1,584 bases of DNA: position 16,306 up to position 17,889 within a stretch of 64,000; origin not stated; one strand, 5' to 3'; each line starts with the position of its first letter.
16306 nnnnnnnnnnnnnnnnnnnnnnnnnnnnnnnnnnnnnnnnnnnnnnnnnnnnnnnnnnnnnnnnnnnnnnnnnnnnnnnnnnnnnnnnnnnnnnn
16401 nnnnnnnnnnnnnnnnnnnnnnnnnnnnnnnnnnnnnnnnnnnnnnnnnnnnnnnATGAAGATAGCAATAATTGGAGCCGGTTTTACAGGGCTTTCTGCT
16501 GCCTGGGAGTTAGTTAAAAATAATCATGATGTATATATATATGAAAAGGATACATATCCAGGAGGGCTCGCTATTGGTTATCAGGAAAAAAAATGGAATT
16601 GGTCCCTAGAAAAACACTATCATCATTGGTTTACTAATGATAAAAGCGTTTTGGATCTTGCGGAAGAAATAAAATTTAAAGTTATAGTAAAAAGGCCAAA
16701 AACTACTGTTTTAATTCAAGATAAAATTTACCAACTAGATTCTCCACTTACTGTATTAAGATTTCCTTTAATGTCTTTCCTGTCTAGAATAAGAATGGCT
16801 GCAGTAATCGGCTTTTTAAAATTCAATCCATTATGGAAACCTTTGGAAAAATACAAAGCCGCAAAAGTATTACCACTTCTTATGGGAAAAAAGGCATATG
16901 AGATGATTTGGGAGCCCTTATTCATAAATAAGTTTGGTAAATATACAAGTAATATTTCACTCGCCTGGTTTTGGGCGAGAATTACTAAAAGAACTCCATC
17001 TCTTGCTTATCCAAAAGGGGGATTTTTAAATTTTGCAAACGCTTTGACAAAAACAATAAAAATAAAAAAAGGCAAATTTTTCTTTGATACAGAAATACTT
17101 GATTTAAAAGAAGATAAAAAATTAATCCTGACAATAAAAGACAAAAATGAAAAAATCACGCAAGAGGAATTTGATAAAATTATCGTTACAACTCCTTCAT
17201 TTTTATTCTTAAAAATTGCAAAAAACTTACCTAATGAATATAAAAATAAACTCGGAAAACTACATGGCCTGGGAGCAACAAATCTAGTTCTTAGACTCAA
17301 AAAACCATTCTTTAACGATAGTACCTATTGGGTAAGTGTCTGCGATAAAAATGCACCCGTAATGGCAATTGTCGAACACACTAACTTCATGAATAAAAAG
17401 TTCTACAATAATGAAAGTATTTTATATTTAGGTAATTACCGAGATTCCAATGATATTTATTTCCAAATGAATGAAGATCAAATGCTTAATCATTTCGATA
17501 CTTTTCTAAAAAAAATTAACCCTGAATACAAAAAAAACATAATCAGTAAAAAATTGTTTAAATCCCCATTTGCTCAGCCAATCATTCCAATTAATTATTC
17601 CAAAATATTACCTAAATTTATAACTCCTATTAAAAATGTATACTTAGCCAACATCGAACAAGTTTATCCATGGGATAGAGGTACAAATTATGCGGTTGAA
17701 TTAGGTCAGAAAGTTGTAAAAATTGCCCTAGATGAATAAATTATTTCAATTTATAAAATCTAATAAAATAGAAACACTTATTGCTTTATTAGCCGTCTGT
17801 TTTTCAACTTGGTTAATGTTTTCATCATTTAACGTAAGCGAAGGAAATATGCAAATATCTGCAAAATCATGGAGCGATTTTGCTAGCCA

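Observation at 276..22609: Two linked operons that recapitulate an arabinogalactan-like (polyprenyl-phospho-pentose dependent) cell-wall glycan pathway outside Actinobacteria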

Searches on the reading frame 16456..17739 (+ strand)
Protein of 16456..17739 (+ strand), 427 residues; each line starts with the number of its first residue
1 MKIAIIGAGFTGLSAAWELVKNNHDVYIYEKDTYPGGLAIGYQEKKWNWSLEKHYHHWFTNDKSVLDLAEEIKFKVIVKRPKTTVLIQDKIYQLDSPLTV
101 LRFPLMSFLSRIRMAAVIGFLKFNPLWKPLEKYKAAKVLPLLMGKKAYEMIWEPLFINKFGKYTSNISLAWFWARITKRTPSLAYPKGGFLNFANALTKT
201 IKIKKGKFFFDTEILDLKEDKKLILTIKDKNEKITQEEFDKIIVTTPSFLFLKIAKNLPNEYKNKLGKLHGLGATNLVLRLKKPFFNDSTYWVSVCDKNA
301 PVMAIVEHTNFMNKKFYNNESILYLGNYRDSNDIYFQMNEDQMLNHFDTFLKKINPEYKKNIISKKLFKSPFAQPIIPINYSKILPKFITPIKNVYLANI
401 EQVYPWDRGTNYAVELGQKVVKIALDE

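Call 4: search_protein_families(library=pfam, proteins=[window:16456-17739:+], max_evalue=0.01)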
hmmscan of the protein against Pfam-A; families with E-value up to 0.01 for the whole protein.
window:16456-17739:+ (427 aa): 8 families
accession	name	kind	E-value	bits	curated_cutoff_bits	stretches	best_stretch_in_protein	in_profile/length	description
PF01593.30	Amino_oxidase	-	2.8e-18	66.9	19.8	1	10-398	1-416/443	Flavin containing amine oxidoreductase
PF13450.12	NAD_binding_8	-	1.7e-11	44.7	21.9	1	5-71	1-67/68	NAD(P)-binding Rossmann-like domain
PF01266.30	DAO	-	3.9e-10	40.2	27.9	1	2-36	1-35/353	FAD dependent oxidoreductase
PF07992.20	Pyr_redox_2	-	1.4e-05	25.2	26.1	1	1-40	1-41/291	Pyridine nucleotide-disulphide oxidoreductase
PF13454.12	NAD_binding_9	-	0.00088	19.7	21.8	1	4-44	1-45/155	FAD-NAD(P)-binding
PF03486.20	HI0933_like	-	0.001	19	50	0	2-35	2-35/244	HI0933-like protein Rossmann domain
PF01134.28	GIDA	-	0.0014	18.2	22.1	0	3-32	2-31/391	Glucose inhibited division protein A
PF01946.23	Thi4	-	0.0029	17.3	26.2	1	2-38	19-56/235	Thi4 family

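Call 5: search_protein_families(library=ncbifam, proteins=[window:16456-17739:+], max_evalue=0.01)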
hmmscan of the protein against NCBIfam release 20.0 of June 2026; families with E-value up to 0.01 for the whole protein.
window:16456-17739:+ (427 aa): 49 families (the best 25 are shown)
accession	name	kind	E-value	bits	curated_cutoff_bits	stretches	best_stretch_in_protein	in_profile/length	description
NF005560.0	PRK07233.1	equivalog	2e-110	369.6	252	1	1-424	1-428/435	hypothetical protein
NF005548.0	PRK07208.1-4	equivalog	6.4e-17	61.3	389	2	2-100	5-101/488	hypothetical protein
NF005547.0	PRK07208.1-3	equivalog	4.3e-15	55.4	380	1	2-395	6-405/465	hypothetical protein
TIGR03467.1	HpnE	equivalog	1e-11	44.8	283.05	1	3-247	1-262/430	hydroxysqualene dehydroxylase HpnE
NF058655.1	CrtID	equivalog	6.2e-09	35.2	640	1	3-50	1-48/478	bifunctional phytoene desaturase/3,4-desaturase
NF005545.0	PRK07208.1-1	equivalog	1.4e-08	33.6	451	1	2-94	9-101/504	hypothetical protein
TIGR02732.1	zeta_caro_desat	equivalog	3.5e-08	32.8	622.15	1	2-73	1-71/474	9,9'-di-cis-zeta-carotene desaturase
TIGR00562.1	proto_IX_ox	equivalog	1.2e-07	30.7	97.85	1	2-118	4-126/470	protoporphyrinogen oxidase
NF009410.0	PRK12771.1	subfamily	1.7e-07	30.2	516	1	2-38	140-176/566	NAD(P)-binding protein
TIGR02733.1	desat_CrtD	equivalog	5.2e-07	28.7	549.7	1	2-48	3-49/492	C-3',4' desaturase CrtD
NF009409.0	PRK12770.1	subfamily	5.8e-07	28.9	343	1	2-40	20-58/360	putative glutamate synthase subunit beta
NF005549.0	PRK07208.1-5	equivalog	6.8e-07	28.1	587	1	3-70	7-76/534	hypothetical protein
NF009074.0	PRK12409.1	equivalog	7.4e-07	28.7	494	1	2-35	3-36/410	D-amino acid dehydrogenase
TIGR02734.1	crtI_fam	subfamily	7.5e-07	28.2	238.1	1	4-48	2-46/504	phytoene desaturase family protein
NF009454.0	PRK12814.1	equivalog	8.8e-07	27.7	916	1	2-38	195-231/657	putative NADPH-dependent glutamate synthase small subunit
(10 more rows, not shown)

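Call 14: search_solved_structures(query=window:16456-17739:+, max_evalue=0.01)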
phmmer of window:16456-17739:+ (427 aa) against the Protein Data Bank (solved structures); distinct sequences matched with E-value up to 0.01: 9.
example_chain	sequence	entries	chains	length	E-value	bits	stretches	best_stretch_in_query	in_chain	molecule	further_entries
5ts5_A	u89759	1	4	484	7.5e-05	24.8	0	2-50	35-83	Amine oxidase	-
4e0v_A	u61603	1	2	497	8.9e-05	24.6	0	2-50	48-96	L-amino-acid oxidase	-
1f8r_A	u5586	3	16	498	0.0021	20.1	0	3-49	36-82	L-AMINO ACID OXIDASE | L-amino-acid oxidase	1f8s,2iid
8oh5_C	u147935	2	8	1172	0.0021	20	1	2-39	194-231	Formate dehydrogenase-O, major subunit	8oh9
6f7v_A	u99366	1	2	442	0.0047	18.9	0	2-42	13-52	LkcE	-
6f32_A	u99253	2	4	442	0.0047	18.9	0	2-42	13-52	Amine oxidase LkcE | LkcE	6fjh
6f7l_A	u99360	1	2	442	0.0047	18.9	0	2-42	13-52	Amine oxidase LkcE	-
5jca_L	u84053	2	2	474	0.0066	18.4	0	2-40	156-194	NADH-dependent Ferredoxin:NADP Oxidoreductase (NfnI) subunit alpha | NADH-dependent Ferredoxin:NADP Oxidoreductase subunit alpha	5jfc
4dsg_A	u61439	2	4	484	0.0069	18.4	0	2-57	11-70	UDP-galactopyranose mutase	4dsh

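Call 16: find_homologous_proteins(query=window:16456-17739:+, max_evalue=0.00001)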
Query window:16456-17739:+ (427 aa): 7019 proteins with E <= 0.00001 among 8000 candidates; the best 120 are listed.
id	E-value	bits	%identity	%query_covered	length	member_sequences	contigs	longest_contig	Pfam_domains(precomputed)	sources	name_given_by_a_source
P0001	1.5e-286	968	100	100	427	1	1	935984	PF01266.31,PF01593.31,PF13450.13,PF07992.21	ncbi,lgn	-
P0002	6.9e-267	903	92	100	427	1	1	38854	PF01266.31,PF01593.31,PF13450.13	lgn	-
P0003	3.2e-242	822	85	100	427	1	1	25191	PF01266.31,PF01593.31,PF13450.13,PF07992.21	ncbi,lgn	-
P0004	3.1e-215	733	74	100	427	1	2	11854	PF01266.31,PF01593.31,PF13450.13,PF07992.21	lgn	-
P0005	2.5e-210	717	72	100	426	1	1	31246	PF01266.31,PF01593.31,PF13450.13,PF07992.21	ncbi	-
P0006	1.4e-209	714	71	100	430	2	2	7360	PF01266.31,PF01593.31,PF13450.13,PF07992.21,PF00070.34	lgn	-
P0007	1.0e-207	708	71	100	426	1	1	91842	PF01266.31,PF01593.31,PF13450.13,PF07992.21,PF00070.34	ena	-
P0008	1.3e-207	708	71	100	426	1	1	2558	PF01266.31,PF01593.31,PF13450.13,PF07992.21,PF00070.34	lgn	-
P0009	1.5e-207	708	72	99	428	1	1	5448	PF01266.31,PF01593.31,PF13450.13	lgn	-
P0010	1.6e-207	707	71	100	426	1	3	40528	PF01266.31,PF01593.31,PF13450.13,PF07992.21,PF00070.34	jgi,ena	-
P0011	4.6e-207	706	71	100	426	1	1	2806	PF01266.31,PF01593.31,PF13450.13,PF07992.21,PF00070.34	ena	-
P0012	7.0e-207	705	71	100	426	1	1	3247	PF01266.31,PF01593.31,PF13450.13,PF07992.21,PF00070.34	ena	-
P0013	7.3e-207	705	71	99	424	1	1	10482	PF01266.31,PF01593.31,PF13450.13,PF00070.34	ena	-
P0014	1.1e-206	705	71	99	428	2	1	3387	PF01266.31,PF01593.31,PF13450.13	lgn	-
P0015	1.1e-206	705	71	100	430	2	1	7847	PF01266.31,PF01593.31,PF13450.13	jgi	jgi:protoporphyrinogen oxidase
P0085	1.5e-191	655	66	100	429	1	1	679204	PF01266.31,PF01593.31,PF13450.13,PF00070.34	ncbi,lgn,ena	-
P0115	1.5e-187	642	63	99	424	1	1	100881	PF01266.31,PF01593.31,PF13450.13,PF07992.21,PF00070.34,PF03486.21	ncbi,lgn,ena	-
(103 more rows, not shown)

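Call 17: find_encoding_contigs(protein=P0085, flank=10000, max_places=2)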
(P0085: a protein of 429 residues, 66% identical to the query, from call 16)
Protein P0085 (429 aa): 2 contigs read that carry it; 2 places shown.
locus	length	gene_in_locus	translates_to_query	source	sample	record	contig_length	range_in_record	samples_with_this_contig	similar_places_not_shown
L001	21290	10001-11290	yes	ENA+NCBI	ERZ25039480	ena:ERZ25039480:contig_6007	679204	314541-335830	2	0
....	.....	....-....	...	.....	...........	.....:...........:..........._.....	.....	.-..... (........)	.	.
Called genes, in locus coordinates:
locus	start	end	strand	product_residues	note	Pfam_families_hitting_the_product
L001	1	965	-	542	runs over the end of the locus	PF00118:Cpn60_TCP1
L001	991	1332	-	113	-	PF00166:Cpn10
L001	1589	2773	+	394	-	PF00801:PKD, PF18911:PKD_4 (weak)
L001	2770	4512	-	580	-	PF00009:GTP_EFTU, PF00071:Ras (faint), PF03144:GTP_EFTU_D2, PF14492:EFG_III (weak), PF00679:EFG_C, PF06421:LepA_C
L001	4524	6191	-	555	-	PF03023:MurJ, PF13440:Polysacc_synt_3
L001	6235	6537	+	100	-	PF01649:Ribosomal_S20p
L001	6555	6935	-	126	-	-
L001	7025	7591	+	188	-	-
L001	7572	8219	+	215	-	PF04350:PilO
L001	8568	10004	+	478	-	PF19077:Big_13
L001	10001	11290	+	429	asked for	PF00070:Pyr_redox (faint), PF01266:DAO, PF01593:Amino_oxidase, PF13450:NAD_binding_8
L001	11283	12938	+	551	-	PF13231:PMT_2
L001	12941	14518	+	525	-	PF13231:PMT_2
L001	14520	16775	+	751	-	PF10060:DUF2298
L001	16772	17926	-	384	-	PF03816:LytR_cpsA_psr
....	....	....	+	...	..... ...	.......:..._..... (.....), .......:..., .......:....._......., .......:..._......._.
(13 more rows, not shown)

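Call 18: find_encoding_contigs(protein=P0115, flank=10000, max_places=2)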
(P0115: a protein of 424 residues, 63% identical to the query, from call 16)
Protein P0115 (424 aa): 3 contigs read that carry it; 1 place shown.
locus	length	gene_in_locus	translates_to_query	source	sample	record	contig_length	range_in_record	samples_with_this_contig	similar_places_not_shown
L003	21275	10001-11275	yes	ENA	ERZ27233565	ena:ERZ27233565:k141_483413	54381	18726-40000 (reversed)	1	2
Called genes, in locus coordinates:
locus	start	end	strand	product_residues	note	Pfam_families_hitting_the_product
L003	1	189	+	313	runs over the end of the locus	PF01040:UbiA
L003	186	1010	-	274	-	PF08308:PEGA (weak), PF08239:SH3_3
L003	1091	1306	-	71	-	-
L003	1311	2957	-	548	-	PF00118:Cpn60_TCP1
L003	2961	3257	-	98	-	PF00166:Cpn10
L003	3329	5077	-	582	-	PF00009:GTP_EFTU, PF03144:GTP_EFTU_D2 (weak), PF14492:EFG_III (weak), PF00679:EFG_C, PF06421:LepA_C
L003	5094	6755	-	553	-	PF03023:MurJ, PF13440:Polysacc_synt_3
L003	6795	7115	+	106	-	PF01649:Ribosomal_S20p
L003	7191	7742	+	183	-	-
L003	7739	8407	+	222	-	PF04350:PilO (weak)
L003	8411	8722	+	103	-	-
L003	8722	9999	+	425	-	PF00041:fn3 (weak), PF16656:Pur_ac_phosph_N, PF19077:Big_13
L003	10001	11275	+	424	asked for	PF00070:Pyr_redox (faint), PF01266:DAO, PF01593:Amino_oxidase, PF03486:HI0933_like (faint), PF07992:Pyr_redox_2 (weak), PF13450:NAD_binding_8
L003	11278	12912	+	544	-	-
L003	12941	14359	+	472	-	PF13231:PMT_2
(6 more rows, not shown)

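Call 31: search_solved_structures(query=A1, max_evalue=0.01)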
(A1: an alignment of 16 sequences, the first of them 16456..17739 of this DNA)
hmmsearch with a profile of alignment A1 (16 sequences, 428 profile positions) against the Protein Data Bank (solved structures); distinct sequences matched with E-value up to 0.01: 56.
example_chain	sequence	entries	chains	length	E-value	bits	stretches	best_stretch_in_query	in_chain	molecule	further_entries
4e0v_A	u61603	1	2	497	6.2e-10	41.7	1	2-49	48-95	L-amino-acid oxidase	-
5ts5_A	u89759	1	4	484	6.3e-10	41.7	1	2-49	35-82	Amine oxidase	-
1f8r_A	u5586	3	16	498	1.4e-09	40.5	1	3-49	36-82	L-AMINO ACID OXIDASE | L-amino-acid oxidase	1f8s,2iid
1reo_A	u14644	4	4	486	1.6e-09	40.4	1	3-49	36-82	AHPLAAO | L-amino acid oxidase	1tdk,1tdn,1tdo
3kve_A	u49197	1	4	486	2.6e-09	39.6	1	3-49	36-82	L-amino acid oxidase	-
5z2g_A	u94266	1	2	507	9.2e-07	31.2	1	3-51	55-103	L-amino acid oxidase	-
3nrn_A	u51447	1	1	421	2e-06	30.1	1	1-241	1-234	uncharacterized protein PF1083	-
9rum_A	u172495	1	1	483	7.6e-06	28.2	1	2-288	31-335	Tetrapodal ancestor of L-amino acid oxidase: Q225A mutant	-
9rvj_A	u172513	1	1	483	7.7e-06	28.2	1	2-288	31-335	Tetrapodal ancestor of L-amino acid oxidase: Q225H - W377I double mutant with phenylalanin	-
9rvh_A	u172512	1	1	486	8.1e-06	28.1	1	2-288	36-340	Tetrapodal ancestor of L-amino acid oxidase: Q225A-Loop (P361-PREGA-L367) mutant with phen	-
9qs1_A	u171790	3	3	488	8.3e-06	28.1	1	2-288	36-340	Tetrapodal ancestor of L-amino acis oxidases | Tetrapodal ancestor of L-amino acid oxidases | Tetrapodal ancestor of L-amino acid oxidases co-crystallised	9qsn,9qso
9run_A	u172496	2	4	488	8.3e-06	28.1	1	2-288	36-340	Tetrapodal ancestor of L-amino acid oxidase: Q225H-W377I double mutant | Tetrapodal ancestor of L-amino acid oxidases: W377I mutant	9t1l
1sez_A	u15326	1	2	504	8.7e-06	28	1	2-38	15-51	Protoporphyrinogen oxidase, mitochondrial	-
9t73_B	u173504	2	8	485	9.2e-06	27.9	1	2-288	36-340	Tetrapodal ancestor of L-amino acid oxidases: I224A-Q225H-P361-PREGA-L367 bound to phenyla | Tetrapodal ancestor of L-amino acid oxidase: I224A-Q225H-P361-PREGA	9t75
1o5w_A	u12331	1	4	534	2.5e-05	26.5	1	3-307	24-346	Amine oxidase [flavin-containing] A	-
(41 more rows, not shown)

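Call 33: search_protein_representatives(protein=window:16456-17739:+)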
Query: 427 residues. Proteins with E-value up to 0.001 (for the whole library): 3103; up to 1e-10: 1709; up to 1e-30: 625. The best 150 are listed.
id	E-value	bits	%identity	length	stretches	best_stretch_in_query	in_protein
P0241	9.9e-159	545.1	55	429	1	1-421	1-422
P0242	3.0e-122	424.9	58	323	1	1-324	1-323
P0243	9.4e-122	423.2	64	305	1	114-423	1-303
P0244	4.5e-119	414.4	47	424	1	1-424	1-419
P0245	1.7e-111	389.4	45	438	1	6-421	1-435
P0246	7.7e-106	370.8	54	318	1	1-300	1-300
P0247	1.2e-105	370.2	41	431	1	1-423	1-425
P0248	2.8e-103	362.4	39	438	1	1-420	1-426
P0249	3.0e-102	359.0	39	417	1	4-423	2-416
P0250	1.2e-101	357.0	43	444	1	1-425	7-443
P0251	3.3e-100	352.2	40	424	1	1-420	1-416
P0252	1.1e-99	350.5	39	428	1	1-423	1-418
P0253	1.5e-99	350.1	42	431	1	2-423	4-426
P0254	1.3e-98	347.0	42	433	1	2-422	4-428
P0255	1.4e-98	346.9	40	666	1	1-422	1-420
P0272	1.5e-92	327.0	41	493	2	89-414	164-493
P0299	5.0e-82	292.3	39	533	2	89-421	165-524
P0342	1.1e-69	251.6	37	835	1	2-421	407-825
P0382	2.5e-62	227.5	32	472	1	2-422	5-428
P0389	3.6e-61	223.6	33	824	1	3-423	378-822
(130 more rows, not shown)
